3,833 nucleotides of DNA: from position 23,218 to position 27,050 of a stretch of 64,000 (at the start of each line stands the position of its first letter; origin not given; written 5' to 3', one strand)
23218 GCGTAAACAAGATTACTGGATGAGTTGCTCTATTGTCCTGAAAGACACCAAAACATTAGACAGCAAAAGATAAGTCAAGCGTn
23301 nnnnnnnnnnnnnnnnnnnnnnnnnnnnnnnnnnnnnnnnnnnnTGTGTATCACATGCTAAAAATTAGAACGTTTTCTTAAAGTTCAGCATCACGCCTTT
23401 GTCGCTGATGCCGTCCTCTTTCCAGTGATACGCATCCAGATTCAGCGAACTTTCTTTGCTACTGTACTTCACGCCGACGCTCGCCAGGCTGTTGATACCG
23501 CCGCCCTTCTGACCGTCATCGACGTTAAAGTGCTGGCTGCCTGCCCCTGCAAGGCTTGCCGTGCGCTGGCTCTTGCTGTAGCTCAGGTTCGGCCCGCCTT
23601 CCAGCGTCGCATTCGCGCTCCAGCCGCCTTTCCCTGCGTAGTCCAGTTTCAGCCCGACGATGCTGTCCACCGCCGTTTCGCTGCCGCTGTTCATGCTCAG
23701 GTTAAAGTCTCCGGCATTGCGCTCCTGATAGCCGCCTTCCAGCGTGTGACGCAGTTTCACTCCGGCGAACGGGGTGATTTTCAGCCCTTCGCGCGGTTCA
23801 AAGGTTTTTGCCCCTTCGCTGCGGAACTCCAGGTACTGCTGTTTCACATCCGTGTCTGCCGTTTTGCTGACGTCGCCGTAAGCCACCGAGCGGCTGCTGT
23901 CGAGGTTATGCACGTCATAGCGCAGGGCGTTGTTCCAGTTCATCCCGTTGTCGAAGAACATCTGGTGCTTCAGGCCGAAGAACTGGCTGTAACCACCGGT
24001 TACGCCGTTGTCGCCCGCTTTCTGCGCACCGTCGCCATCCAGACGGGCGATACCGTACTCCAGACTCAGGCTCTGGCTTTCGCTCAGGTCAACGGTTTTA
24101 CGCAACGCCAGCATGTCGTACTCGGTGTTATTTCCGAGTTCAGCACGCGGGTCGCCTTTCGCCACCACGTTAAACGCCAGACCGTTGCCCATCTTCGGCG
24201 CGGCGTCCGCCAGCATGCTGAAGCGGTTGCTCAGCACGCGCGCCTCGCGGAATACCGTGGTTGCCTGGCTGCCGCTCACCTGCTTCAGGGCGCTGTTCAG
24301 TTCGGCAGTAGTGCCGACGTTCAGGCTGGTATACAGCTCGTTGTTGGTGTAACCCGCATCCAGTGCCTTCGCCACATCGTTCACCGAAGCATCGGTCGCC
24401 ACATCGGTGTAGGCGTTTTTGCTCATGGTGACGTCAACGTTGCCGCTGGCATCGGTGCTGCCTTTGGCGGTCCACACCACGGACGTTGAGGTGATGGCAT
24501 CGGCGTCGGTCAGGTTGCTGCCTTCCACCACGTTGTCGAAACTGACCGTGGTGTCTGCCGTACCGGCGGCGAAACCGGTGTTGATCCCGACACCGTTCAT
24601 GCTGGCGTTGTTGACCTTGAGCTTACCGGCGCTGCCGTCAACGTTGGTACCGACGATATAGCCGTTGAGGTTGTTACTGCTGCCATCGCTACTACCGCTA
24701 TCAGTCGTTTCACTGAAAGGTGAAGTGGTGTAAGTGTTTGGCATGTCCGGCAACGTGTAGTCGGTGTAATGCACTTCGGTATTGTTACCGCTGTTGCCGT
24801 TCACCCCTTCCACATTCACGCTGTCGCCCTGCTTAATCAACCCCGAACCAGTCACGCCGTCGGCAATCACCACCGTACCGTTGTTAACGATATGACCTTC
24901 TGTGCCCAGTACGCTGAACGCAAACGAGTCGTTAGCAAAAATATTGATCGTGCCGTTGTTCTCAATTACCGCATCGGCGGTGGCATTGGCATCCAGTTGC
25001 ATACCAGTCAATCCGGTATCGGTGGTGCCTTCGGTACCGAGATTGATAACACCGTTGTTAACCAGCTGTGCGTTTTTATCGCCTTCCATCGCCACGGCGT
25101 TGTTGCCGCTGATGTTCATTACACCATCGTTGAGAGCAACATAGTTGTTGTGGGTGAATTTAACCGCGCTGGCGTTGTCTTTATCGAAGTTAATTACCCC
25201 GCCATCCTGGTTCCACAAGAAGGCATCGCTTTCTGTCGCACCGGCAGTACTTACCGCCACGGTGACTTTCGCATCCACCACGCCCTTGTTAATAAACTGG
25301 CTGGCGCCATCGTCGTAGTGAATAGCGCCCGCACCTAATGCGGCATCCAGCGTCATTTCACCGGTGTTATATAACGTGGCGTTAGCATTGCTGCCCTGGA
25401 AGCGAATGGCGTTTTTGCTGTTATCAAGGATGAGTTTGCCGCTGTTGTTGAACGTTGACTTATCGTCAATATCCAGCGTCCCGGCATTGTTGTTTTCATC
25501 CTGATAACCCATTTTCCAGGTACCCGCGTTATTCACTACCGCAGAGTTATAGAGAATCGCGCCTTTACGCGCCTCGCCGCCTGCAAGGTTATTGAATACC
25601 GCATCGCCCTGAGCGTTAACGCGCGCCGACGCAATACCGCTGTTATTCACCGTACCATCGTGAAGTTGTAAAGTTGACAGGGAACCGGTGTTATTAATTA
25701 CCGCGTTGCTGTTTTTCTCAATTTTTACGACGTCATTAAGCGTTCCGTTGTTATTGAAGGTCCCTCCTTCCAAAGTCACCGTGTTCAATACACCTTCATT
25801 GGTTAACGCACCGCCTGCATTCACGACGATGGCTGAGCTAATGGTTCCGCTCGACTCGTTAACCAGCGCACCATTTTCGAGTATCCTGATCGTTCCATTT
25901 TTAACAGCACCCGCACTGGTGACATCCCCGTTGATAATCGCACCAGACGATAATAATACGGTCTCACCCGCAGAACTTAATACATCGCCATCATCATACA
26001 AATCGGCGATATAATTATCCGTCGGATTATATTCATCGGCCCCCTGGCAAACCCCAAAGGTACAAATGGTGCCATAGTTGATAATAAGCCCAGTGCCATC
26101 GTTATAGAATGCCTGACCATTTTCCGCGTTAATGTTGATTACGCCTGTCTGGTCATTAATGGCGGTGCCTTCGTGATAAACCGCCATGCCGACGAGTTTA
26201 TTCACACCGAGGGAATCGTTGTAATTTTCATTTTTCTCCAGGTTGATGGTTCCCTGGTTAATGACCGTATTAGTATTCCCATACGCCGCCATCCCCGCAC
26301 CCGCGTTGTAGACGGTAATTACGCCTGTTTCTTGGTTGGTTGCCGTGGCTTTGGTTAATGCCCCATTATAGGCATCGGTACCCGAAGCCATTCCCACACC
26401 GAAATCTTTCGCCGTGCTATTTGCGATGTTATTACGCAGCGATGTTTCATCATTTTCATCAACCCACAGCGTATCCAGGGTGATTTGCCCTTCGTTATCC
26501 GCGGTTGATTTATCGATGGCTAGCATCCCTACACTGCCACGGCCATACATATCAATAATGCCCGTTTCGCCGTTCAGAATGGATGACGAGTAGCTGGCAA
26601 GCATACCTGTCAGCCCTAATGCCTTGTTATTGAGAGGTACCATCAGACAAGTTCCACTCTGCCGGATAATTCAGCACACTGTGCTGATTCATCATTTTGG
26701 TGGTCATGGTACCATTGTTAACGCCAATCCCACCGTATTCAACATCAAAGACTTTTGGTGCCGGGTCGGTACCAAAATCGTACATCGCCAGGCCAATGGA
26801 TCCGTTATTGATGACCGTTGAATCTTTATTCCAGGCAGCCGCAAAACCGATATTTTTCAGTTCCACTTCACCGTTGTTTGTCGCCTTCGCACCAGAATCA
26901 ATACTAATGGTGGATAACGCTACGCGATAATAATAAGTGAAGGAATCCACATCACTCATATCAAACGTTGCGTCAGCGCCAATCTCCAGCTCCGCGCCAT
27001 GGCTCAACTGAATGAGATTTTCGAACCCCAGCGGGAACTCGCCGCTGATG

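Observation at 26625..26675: ydbA autotransporter is IS-free but broken by a frameshift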

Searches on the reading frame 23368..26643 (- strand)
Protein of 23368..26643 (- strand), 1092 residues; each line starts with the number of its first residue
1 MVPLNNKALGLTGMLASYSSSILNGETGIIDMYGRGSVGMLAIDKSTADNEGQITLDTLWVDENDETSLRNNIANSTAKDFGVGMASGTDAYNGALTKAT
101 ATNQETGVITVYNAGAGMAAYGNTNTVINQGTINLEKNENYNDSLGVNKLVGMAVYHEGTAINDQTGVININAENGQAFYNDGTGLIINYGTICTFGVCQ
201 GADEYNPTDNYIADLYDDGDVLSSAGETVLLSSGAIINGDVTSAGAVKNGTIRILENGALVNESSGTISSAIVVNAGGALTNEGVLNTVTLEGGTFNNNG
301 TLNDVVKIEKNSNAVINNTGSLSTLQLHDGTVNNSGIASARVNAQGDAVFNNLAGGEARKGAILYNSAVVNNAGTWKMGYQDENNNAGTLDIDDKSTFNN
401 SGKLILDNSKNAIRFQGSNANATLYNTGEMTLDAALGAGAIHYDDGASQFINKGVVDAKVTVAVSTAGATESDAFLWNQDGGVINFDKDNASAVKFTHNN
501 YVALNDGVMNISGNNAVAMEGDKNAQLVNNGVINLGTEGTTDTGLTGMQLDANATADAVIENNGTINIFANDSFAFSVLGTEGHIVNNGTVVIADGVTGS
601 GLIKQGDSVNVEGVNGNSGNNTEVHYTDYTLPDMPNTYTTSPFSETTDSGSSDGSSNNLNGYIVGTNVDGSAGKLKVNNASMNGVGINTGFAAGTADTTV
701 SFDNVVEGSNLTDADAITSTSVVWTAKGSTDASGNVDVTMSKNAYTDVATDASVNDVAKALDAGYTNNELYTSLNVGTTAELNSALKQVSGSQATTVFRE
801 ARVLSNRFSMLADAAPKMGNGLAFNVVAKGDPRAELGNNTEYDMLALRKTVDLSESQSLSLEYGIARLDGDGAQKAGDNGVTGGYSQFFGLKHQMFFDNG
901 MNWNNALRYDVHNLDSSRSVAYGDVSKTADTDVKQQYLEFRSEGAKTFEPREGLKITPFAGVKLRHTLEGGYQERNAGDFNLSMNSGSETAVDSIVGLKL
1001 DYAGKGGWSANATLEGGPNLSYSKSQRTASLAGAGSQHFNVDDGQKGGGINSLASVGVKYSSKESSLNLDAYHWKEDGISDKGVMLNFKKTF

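Call 23: search_protein_families(library=pfam, proteins=[window:23368-26643:-], max_evalue=0.001)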
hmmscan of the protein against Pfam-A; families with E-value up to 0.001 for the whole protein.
window:23368-26643:- (1092 aa): 2 families
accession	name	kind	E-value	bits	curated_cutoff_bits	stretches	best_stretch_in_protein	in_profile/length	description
PF25783.1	BigA_beta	-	8.9e-25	86.8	24.3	1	661-744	1-84/84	BigA beta sandwich domain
PF03797.25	Autotransporter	-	6.2e-18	65.9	26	1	864-1063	49-245/255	Autotransporter beta-domain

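Call 46: search_protein_families(library=ncbifam, proteins=[window:23368-26643:-], max_evalue=0.001)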
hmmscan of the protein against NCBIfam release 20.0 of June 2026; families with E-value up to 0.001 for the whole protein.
window:23368-26643:- (1092 aa): 1 family
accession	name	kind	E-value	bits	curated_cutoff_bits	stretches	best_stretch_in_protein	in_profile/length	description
NF033178.1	auto_BigA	exception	1.4e-263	877.8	3400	2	451-1092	1239-1874/1875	autotransporter adhesin BigA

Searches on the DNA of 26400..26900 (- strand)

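Call 5: search_dna_similar(query=window:26400-26900:-, collection=ecoli_genomes, mode=near, max_rows=40, rows=spread)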
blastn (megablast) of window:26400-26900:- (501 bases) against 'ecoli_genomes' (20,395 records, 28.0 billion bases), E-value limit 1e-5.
Records with a match: 371; places in all: 371; records where one place covers at least 80% of the query: 371.
Genomes with a match: 371 of 5426; with a place that covers at least 80% of the query: 371. Places per genome that has any: lowest 1, median 1, highest 1. On chromosomes: 371 places; on plasmids: 0.
Best place of each record, by identity: >=99% 2; 95-99% 368; 90-95% 1.
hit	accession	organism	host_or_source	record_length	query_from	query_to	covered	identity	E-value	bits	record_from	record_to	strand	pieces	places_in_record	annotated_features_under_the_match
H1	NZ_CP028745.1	Escherichia coli strain A30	Papio cynocephalus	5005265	1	501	100%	99.0%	0e+0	900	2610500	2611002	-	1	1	autotransporter domain-containing protein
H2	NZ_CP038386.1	Escherichia coli O55:H7 strain DEC5D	Homo sapiens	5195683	1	501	100%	98.8%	0e+0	894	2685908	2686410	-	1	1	proline-rich domain-containing protein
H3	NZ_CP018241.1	Escherichia coli strain 319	missing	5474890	1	501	100%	98.6%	0e+0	889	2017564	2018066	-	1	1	proline-rich domain-containing protein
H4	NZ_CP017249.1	Escherichia coli strain NADC 5570/86-24/6565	not applicable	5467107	1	501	100%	98.6%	0e+0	889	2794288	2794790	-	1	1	proline-rich domain-containing protein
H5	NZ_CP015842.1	Escherichia coli O157:H7 strain FRIK2533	water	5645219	1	501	100%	98.6%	0e+0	889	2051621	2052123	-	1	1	proline-rich domain-containing protein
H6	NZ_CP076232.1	Escherichia coli O157:H7 strain 7.1_Anguil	Rectal swab of live bovine cattle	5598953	1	501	100%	98.6%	0e+0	889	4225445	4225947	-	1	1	proline-rich domain-containing protein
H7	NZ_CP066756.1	Escherichia coli O157:H7 strain ECP19-798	missing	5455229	1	501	100%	98.6%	0e+0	889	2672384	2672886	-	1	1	proline-rich domain-containing protein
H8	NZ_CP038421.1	Escherichia coli O157:H7 strain 7636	bovine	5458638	1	501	100%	98.6%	0e+0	889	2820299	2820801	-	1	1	proline-rich domain-containing protein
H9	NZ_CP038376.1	Escherichia coli O157:H7 strain F1273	beef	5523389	1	501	100%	98.6%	0e+0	889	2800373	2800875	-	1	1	proline-rich domain-containing protein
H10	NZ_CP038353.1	Escherichia coli O157:H7 strain F8797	missing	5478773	1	501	100%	98.6%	0e+0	889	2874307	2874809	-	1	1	proline-rich domain-containing protein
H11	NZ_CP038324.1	Escherichia coli O157:H7 strain NE 1169-1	cattle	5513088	1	501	100%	98.6%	0e+0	889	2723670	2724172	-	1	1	proline-rich domain-containing protein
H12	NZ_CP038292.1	Escherichia coli O157:H7 strain TB21-1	cattle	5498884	1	501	100%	98.6%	0e+0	889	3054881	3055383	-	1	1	proline-rich domain-containing protein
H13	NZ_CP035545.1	Escherichia coli strain FSIS11705876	comminuted beef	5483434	1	501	100%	98.6%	0e+0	889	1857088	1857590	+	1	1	proline-rich domain-containing protein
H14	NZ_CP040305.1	Escherichia coli strain HB6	cattle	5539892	1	501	100%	98.6%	0e+0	889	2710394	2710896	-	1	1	proline-rich domain-containing protein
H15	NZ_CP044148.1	Escherichia coli O157 strain AR-0427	missing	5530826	1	501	100%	98.6%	0e+0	889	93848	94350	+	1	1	beta strand repeat-containing protein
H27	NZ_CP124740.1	Escherichia coli O157:H7 str. EDL933 strain EDL933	Homo sapiens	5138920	1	501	100%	98.6%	0e+0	889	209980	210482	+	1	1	proline-rich domain-containing protein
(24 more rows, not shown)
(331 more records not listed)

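Call 9: get_annotated_region(hit=H1, flank=4000)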
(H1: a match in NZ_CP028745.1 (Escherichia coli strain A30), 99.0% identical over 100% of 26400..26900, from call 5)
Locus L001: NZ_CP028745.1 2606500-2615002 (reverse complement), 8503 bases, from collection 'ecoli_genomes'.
description: Escherichia coli strain A30 chromosome, complete genome
organism: Escherichia coli strain A30 (NCBI taxid 562)
replicon: chromosome; assembly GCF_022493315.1
host: Papio cynocephalus; source: feces; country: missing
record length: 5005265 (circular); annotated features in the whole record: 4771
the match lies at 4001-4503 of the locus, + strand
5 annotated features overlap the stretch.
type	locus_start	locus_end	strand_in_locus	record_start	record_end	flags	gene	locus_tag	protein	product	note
CDS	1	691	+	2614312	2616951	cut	ydbH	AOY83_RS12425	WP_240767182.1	YdbH family protein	-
CDS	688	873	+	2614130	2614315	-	ynbE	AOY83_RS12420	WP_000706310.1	YnbE family lipoprotein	-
CDS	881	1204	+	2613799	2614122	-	-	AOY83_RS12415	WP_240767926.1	YdbL family protein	-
CDS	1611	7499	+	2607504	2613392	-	-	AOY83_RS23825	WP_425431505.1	autotransporter domain-containing protein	-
CDS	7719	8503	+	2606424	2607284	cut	pdxI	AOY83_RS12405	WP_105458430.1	pyridoxine 4-dehydrogenase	-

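Call 10: get_annotated_region(hit=H27, flank=4000)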
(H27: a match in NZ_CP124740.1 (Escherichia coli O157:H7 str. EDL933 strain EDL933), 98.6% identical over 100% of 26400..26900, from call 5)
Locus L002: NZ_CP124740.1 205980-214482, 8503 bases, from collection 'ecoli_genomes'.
description: Escherichia coli O157:H7 str. EDL933 chromosome, complete genome
organism: Escherichia coli O157:H7 str. EDL933 strain EDL933 (NCBI taxid 155864)
replicon: chromosome; assembly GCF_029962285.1
host: Homo sapiens; source: feces; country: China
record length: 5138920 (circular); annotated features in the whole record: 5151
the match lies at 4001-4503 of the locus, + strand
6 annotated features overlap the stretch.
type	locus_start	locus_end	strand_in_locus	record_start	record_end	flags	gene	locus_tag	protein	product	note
CDS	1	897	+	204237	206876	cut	ydbH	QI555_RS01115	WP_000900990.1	YdbH family protein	-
CDS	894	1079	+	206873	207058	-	ynbE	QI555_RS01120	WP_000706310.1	YnbE family lipoprotein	-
CDS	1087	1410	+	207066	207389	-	-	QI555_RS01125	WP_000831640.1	YdbL family protein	-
CDS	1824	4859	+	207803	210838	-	-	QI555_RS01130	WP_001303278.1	proline-rich domain-containing protein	-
CDS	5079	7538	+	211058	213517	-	-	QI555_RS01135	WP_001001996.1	autotransporter outer membrane beta-barrel domain-containing protein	-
CDS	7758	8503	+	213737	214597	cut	pdxI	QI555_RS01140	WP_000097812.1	pyridoxine 4-dehydrogenase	-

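Call 39: search_dna_similar(query=window:26614-26653:-, collection=ecoli_genomes, mode=near, max_rows=20, max_evalue=0.01)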
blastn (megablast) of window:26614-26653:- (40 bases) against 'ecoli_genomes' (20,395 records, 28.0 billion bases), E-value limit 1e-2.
No match.

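Call 41: search_dna_similar(query=L001:4244-4285:+, collection=ecoli_genomes, mode=near, max_rows=5, max_evalue=0.01)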
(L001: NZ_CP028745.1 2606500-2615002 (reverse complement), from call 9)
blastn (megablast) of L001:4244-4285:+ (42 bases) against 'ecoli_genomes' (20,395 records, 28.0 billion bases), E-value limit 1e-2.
Records with a match: 364; places in all: 364; records where one place covers at least 80% of the query: 364.
Genomes with a match: 364 of 5426; with a place that covers at least 80% of the query: 364. Places per genome that has any: lowest 1, median 1, highest 1. On chromosomes: 364 places; on plasmids: 0.
Best place of each record, by identity: >=99% 339; 95-99% 25.
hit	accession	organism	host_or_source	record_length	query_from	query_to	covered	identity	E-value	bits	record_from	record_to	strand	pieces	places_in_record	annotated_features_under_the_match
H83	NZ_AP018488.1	Escherichia coli O157:H7 strain PV15-279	Homo sapiens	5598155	1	42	100%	100.0%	8e-13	79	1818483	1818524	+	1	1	proline-rich domain-containing protein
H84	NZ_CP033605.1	Escherichia coli O157:H7 strain TR01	Cattle carcass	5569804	1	42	100%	100.0%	8e-13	79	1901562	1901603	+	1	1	surface-exposed virulence protein BigA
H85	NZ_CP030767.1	Escherichia coli strain 2017C-4109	missing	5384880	1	42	100%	100.0%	8e-13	79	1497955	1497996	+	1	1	beta strand repeat-containing protein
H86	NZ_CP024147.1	Escherichia coli strain 14EC033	clinical patient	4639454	1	42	100%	100.0%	8e-13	79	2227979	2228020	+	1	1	autotransporter domain-containing protein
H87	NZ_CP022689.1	Escherichia coli strain CDC#03-98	missing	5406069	1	42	100%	100.0%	8e-13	79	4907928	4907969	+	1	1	proline-rich domain-containing protein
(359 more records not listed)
